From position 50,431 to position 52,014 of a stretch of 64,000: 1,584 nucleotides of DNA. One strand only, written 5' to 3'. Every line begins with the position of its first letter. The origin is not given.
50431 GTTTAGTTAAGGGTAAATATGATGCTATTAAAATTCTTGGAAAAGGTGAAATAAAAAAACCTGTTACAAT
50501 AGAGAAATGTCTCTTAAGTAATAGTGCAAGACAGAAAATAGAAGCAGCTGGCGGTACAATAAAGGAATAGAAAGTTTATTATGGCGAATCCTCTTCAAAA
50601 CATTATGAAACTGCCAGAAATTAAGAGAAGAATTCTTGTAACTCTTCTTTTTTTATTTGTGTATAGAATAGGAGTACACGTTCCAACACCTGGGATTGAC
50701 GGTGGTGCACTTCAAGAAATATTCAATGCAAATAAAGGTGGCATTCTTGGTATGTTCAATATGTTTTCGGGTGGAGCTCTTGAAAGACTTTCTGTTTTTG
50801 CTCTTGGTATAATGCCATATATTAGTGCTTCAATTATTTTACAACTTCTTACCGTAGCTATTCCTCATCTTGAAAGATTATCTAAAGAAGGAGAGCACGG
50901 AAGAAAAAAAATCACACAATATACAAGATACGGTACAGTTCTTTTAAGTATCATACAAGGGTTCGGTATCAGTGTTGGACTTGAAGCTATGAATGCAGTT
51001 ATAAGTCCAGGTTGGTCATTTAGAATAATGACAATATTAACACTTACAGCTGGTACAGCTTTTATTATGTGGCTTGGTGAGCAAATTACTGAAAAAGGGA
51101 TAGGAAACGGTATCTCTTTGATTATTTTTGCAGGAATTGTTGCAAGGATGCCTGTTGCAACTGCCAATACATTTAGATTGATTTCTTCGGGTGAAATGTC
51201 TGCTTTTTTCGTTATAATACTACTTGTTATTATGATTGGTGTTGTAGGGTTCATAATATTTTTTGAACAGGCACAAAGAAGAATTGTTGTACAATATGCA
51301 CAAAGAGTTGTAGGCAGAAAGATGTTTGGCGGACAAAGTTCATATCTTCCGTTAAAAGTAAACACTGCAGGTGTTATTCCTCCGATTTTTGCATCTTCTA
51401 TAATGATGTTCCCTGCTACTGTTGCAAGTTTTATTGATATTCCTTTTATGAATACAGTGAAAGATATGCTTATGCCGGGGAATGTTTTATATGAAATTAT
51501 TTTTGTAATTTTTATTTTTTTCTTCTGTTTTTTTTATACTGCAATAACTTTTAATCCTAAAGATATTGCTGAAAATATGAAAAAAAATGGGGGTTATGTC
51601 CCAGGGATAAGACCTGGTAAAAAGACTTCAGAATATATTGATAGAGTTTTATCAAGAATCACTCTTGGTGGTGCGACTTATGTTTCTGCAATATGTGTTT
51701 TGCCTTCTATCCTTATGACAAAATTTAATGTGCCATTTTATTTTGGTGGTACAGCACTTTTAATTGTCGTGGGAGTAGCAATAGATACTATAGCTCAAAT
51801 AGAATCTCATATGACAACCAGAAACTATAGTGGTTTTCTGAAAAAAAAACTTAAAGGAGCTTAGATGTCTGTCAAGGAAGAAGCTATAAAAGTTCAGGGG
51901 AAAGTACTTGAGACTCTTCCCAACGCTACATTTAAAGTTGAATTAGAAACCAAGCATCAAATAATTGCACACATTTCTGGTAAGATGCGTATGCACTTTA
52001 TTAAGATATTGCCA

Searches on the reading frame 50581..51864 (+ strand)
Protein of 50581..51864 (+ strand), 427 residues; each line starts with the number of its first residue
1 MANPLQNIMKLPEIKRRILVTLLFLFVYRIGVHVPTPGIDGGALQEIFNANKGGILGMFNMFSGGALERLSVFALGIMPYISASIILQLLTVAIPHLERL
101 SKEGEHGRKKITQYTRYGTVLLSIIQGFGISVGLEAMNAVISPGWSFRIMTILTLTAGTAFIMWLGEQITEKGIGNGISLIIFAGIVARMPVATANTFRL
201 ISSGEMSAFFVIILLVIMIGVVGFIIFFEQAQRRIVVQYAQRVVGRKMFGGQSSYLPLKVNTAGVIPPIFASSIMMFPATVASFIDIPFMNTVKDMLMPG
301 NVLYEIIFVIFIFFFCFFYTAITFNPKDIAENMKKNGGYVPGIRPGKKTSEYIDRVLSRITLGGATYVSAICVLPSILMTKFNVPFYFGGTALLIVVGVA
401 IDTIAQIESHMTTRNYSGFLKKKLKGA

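Call 67: find_homologous_proteins(query=window:50581-51864:+, max_evalue=1e-60)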
Query window:50581-51864:+ (427 aa): 8000 proteins with E <= 1e-60 among 8000 candidates; the best 120 are listed.
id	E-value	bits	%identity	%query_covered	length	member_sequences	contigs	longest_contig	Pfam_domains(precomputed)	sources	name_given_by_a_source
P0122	1.8e-272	921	100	100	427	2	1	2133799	PF00344.26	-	-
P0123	2.7e-251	851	89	99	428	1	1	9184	PF00344.26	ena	-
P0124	3.8e-225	765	79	99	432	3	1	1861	PF00344.26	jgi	jgi:preprotein translocase subunit SecY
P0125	1.7e-220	750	79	99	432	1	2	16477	PF00344.26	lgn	-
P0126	6.0e-219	745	77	98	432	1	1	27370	PF00344.26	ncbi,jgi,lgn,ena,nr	ncbi:MAG: preprotein translocase subunit SecY [Proteobacteria bacterium]|nr:preprotein translocase s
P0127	6.9e-219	745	79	97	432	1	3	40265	PF00344.26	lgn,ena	-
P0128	1.0e-218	744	78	99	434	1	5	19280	PF00344.26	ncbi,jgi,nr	ncbi:MAG: preprotein translocase subunit SecY [Deltaproteobacteria bacterium]|nr:preprotein transloc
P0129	1.2e-218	744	78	99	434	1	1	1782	PF00344.26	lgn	-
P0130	1.3e-217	740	78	99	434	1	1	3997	PF00344.26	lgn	-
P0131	2.6e-217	740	78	99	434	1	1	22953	PF00344.26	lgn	-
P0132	1.2e-216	737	78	99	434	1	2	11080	PF00344.26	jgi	-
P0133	2.0e-216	737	77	98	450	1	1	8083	PF00344.26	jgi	jgi:preprotein translocase subunit SecY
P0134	2.7e-216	736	76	100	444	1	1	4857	PF00344.26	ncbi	-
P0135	3.9e-216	736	80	98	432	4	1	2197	PF00344.26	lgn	-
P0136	5.9e-216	735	78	99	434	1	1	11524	PF00344.26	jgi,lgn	jgi:preprotein translocase subunit SecY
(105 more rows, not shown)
